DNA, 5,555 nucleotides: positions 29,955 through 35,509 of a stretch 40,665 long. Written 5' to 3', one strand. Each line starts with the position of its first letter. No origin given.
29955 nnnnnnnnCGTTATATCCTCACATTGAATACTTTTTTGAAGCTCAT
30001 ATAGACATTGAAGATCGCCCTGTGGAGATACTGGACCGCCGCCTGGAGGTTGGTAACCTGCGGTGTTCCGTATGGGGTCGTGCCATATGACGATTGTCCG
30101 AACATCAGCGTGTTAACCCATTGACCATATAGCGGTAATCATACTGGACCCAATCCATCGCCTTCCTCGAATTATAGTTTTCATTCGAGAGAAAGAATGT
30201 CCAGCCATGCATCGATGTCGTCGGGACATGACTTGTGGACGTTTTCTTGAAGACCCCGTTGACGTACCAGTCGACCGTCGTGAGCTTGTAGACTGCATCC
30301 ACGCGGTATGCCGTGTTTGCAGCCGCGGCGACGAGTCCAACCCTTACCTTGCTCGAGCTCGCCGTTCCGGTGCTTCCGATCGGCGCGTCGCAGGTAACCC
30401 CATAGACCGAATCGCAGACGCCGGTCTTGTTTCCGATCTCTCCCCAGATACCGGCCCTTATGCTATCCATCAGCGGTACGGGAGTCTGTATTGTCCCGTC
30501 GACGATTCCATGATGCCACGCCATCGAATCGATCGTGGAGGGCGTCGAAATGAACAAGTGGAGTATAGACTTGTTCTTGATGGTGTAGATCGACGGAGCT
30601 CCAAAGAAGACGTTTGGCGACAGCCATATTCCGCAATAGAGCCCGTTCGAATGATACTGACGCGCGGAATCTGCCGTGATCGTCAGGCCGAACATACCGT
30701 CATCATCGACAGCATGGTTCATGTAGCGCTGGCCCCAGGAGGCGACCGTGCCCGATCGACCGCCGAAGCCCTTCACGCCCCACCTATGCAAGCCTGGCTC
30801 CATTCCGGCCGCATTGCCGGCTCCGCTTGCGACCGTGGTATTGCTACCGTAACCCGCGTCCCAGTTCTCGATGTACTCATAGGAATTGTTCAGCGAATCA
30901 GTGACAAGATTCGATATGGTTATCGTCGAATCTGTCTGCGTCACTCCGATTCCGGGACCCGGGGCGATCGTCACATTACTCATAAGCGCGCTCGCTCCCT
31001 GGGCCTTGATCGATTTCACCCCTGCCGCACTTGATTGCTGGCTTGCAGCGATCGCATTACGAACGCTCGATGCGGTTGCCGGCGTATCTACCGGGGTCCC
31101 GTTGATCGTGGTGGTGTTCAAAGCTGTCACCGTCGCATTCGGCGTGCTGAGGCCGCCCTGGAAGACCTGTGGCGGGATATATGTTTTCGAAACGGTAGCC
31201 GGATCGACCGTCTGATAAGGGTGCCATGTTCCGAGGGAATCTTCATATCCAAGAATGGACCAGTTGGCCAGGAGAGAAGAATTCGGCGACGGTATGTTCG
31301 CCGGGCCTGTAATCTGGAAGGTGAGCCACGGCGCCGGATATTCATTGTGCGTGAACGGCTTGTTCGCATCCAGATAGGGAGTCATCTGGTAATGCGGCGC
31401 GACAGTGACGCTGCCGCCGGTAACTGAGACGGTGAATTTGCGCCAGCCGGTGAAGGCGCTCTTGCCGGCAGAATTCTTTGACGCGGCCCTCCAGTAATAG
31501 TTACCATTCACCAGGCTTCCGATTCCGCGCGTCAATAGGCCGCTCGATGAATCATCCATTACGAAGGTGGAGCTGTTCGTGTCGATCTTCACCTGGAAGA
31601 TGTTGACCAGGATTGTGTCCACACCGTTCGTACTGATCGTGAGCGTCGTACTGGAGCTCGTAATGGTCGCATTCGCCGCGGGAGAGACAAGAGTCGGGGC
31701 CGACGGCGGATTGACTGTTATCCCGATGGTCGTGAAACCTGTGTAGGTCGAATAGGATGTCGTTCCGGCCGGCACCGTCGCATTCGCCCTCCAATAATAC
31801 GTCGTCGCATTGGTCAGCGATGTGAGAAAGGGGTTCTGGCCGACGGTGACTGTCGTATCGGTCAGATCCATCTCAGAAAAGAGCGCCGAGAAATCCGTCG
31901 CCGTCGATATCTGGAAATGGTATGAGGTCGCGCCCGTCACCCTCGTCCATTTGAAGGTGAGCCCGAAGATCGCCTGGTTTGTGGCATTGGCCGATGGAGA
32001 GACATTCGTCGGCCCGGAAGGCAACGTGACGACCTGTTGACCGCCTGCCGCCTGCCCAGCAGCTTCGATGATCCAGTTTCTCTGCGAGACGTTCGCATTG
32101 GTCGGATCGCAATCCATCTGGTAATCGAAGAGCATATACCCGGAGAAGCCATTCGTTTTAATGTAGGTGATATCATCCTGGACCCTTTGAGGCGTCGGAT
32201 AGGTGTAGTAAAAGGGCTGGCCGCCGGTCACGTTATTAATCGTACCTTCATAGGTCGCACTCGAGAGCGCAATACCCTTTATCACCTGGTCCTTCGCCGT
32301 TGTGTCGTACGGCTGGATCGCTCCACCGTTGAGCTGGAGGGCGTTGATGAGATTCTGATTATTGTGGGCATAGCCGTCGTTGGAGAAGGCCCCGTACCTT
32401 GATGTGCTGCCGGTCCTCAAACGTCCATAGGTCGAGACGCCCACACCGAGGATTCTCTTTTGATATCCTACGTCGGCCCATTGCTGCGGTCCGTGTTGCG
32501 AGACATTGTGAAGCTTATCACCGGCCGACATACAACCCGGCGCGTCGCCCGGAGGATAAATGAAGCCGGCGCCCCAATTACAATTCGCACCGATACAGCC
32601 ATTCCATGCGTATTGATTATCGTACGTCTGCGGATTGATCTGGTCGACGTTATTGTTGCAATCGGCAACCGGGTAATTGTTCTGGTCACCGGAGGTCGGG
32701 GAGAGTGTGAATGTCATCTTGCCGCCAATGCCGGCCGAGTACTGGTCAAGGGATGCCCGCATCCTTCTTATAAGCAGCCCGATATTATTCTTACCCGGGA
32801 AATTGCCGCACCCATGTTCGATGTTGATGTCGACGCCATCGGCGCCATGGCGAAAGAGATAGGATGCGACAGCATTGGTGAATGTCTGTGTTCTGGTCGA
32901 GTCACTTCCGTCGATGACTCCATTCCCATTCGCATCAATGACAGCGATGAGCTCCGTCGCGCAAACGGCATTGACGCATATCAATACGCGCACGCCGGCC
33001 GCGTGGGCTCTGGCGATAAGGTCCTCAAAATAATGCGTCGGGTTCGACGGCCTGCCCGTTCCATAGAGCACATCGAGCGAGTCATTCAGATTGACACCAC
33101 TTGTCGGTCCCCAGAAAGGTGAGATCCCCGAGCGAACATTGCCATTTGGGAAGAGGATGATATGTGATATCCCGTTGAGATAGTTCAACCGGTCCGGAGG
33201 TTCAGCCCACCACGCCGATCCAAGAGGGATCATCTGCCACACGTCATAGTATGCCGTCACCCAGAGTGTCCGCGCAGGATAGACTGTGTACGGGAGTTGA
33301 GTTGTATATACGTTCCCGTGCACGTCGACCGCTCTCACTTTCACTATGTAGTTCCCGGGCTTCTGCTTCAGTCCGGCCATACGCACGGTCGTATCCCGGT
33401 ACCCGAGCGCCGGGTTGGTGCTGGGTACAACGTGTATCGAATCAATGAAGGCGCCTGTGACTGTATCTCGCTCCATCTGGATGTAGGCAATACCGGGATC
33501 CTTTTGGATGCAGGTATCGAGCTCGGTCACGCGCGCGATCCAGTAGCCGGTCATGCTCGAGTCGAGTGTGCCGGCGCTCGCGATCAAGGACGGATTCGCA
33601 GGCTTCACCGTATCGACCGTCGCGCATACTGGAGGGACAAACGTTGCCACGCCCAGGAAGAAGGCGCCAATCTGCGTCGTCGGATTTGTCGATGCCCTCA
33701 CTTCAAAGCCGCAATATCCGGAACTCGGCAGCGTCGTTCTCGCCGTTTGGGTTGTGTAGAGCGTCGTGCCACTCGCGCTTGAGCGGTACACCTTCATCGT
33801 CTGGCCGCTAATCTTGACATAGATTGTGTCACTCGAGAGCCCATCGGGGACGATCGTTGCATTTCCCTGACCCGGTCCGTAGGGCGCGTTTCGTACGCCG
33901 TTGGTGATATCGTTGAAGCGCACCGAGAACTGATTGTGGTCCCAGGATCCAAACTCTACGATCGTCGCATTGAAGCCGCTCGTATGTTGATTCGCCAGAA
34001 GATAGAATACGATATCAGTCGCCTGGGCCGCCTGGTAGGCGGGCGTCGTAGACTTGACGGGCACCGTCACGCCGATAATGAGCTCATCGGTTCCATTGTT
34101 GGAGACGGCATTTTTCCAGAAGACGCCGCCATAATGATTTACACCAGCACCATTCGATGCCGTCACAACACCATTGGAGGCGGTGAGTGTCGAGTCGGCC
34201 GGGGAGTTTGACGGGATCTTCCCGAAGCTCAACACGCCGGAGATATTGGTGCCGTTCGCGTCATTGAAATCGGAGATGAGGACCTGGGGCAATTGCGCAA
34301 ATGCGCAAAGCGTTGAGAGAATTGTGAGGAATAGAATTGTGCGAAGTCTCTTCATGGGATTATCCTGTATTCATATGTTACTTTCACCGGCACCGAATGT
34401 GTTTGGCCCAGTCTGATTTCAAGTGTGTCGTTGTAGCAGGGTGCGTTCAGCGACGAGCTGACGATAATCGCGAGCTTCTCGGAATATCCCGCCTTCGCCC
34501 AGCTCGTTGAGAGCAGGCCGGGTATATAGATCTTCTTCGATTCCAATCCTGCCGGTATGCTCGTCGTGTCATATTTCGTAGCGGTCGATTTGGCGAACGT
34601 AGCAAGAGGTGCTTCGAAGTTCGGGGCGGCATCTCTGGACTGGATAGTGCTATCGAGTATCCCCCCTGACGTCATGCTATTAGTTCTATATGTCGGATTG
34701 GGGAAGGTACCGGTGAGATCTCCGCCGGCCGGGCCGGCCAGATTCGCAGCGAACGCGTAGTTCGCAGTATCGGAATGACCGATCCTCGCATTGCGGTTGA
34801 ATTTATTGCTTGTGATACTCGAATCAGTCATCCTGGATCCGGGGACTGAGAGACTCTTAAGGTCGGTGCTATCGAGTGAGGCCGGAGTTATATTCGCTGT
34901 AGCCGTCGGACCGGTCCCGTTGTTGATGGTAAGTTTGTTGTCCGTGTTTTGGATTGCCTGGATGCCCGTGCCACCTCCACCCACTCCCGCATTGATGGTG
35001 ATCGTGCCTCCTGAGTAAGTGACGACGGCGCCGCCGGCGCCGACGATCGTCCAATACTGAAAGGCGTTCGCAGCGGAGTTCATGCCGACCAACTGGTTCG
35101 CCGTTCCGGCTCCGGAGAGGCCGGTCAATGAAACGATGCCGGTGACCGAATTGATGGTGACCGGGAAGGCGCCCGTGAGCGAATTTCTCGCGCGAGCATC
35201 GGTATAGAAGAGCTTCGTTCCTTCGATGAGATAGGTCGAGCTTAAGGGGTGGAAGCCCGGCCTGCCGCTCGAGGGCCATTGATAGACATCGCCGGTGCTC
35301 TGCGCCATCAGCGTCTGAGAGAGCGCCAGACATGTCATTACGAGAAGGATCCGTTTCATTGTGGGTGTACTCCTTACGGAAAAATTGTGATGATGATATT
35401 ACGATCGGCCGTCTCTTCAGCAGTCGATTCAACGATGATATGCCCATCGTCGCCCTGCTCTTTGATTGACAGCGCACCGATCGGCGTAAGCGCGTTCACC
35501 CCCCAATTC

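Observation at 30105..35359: Two ATGA-coupled tail-fibre-locus proteins carry textbook Sec signal peptides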

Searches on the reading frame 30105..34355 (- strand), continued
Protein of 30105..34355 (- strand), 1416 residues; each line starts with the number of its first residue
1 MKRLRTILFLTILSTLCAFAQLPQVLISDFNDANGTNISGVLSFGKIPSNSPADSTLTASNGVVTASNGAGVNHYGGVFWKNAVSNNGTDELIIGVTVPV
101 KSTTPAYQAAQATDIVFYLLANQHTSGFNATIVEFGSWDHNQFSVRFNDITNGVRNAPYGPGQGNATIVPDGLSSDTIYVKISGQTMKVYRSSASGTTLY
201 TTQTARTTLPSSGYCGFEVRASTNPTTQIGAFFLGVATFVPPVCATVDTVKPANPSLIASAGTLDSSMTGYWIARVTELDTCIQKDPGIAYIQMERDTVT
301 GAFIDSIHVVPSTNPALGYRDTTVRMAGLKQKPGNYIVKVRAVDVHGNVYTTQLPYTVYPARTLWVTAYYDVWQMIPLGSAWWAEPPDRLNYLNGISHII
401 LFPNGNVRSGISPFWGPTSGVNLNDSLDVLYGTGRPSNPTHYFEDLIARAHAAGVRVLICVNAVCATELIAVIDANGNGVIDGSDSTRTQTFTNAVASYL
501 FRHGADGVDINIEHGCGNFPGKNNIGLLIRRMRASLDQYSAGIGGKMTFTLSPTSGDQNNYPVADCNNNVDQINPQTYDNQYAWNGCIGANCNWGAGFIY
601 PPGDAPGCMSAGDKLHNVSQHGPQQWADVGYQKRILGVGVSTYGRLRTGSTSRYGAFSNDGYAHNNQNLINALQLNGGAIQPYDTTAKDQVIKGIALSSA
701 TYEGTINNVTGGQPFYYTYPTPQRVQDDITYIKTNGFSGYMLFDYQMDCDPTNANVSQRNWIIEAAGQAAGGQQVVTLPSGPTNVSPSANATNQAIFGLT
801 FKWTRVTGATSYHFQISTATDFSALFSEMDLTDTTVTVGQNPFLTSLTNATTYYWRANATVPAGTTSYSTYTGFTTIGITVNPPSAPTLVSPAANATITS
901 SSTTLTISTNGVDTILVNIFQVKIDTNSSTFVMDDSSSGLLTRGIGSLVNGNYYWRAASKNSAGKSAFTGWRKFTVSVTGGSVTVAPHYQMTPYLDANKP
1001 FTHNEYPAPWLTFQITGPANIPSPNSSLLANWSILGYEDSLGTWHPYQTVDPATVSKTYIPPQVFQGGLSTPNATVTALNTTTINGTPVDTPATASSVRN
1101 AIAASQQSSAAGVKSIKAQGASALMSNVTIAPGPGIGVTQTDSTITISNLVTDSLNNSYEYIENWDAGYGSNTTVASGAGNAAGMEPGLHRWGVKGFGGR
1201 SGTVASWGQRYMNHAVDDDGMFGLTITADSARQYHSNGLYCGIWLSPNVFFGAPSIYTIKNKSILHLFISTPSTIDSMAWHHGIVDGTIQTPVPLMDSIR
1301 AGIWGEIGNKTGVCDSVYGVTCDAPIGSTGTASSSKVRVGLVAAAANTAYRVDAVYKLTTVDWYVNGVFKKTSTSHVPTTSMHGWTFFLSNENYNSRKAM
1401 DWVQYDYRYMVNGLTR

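Call 84: search_protein_families(library=phrogs, proteins=[L011:509-1675:+, L011:1711-3036:+, L011:3055-3528:+, L011:3473-3814:+, L011:3944-4387:+, L011:4408-4752:+, L011:4767-5174:+, L011:10724-11206:+, L011:11203-11835:+, L011:11839-12702:+], max_evalue=0.01)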
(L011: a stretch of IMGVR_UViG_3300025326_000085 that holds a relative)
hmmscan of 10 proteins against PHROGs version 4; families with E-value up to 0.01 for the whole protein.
L011:509-1675:+ (388 aa): 0 families

L011:1711-3036:+ (441 aa): 1 family
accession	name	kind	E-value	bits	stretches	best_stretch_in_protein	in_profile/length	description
phrog_334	-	head and packaging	6.6e-18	65.9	1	65-399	41-351/381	major head protein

L011:3055-3528:+ (157 aa): 0 families

L011:3473-3814:+ (113 aa): 0 families

L011:3944-4387:+ (147 aa): 0 families

L011:4408-4752:+ (114 aa): 0 families

L011:4767-5174:+ (135 aa): 0 families

L011:10724-11206:+ (160 aa): 0 families

L011:11203-11835:+ (210 aa): 0 families

L011:11839-12702:+ (287 aa): 0 families

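Call 97: search_protein_families(library=pfam, proteins=[L011:3055-3528:+, L011:4408-4752:+, L011:6365-10714:+, L011:17272-20331:+, L009:10034-16732:+], max_evalue=0.1)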
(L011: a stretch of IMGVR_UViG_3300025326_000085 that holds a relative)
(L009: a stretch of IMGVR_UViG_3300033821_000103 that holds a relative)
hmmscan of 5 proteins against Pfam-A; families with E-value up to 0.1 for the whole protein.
L011:3055-3528:+ (157 aa): 0 families

L011:4408-4752:+ (114 aa): 0 families

L011:6365-10714:+ (1449 aa): 2 families
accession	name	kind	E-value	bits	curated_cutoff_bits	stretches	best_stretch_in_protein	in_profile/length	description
PF00704.34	Glyco_hydro_18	-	1.6e-12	48.1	29.6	1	408-709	61-315/317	Glycosyl hydrolases family 18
PF01833.30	TIG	-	2.9e-07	30.8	20.9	3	742-813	3-72/84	IPT/TIG domain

L011:17272-20331:+ (1019 aa): 0 families

L009:10034-16732:+ (2232 aa): 7 families
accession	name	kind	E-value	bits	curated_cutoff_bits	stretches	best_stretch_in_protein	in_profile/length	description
PF00704.34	Glyco_hydro_18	-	7.4e-45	154.4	29.6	1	4-306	3-314/317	Glycosyl hydrolases family 18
PF17957.7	Big_7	-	1.1e-21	77.7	24.1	2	653-721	1-70/70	Bacterial Ig domain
PF13472.12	Lipase_GDSL_2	-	1.2e-17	65.5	32.9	1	387-580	2-177/178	GDSL-like Lipase/Acylhydrolase family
PF16640.11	Big_3_5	-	8.7e-09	36.3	35.5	1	1349-1423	8-83/88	Bacterial Ig-like domain (group 3)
PF00657.28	Lipase_GDSL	-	1.4e-06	29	23.6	1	384-586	1-208/208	GDSL-like Lipase/Acylhydrolase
PF13750.12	Big_3_3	-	2.5e-06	27.7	27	1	608-679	3-75/157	Bacterial Ig-like domain (group 3)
PF19077.6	Big_13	-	0.00023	22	27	1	607-644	61-100/102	Bacterial Ig-like domain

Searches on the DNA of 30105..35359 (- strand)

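Call 9: search_dna_similar(query=window:30105-35359:-, collection=phages, mode=distant)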
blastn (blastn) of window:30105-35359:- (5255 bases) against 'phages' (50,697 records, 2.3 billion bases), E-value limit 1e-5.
No match.

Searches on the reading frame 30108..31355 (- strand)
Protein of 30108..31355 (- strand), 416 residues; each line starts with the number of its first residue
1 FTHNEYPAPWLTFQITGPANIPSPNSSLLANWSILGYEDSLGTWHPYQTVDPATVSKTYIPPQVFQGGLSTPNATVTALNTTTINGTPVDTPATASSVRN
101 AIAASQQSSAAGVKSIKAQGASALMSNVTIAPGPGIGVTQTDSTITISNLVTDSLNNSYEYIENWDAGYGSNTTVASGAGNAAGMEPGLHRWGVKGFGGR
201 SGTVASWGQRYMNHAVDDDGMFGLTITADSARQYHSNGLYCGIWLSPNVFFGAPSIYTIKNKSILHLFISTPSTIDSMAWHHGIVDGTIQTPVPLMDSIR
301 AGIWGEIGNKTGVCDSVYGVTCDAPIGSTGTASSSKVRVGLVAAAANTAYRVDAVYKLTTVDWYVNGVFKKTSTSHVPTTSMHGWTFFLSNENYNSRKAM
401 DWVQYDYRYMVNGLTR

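Call 98: predict_structure(alignment_id=A5)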
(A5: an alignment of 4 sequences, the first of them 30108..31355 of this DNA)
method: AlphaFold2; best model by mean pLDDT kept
length: 416 residues; sequences in the alignment: 4
mean_pLDDT: 26.2   pTM: 0.15
mean pLDDT of the five models: 26.2, 25.8, 23.2, 23.0, 22.8
residues with pLDDT >= 90: 0; 70-90: 0; 50-70: 0; < 50: 416
segments of 3 or more residues with pLDDT < 50: 1-416
pLDDT, mean of each block of 10 residues (from residue 1): 27 30 31 37 39 30 25 23 27 25 23 24 26 23 24 25 24 23 23 23 24 24 27 27 28 28 27 23 25 25 25 26 26 27 24 26 22 26 25 27 30 26
secondary structure, 60 per line:
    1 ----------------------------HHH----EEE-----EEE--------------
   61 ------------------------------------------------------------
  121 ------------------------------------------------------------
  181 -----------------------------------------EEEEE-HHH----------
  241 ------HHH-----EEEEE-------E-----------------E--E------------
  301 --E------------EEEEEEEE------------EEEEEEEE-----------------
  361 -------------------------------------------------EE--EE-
elements in order: E36-38 E44-46 E222-226 E255-259 E316-323 E336-343
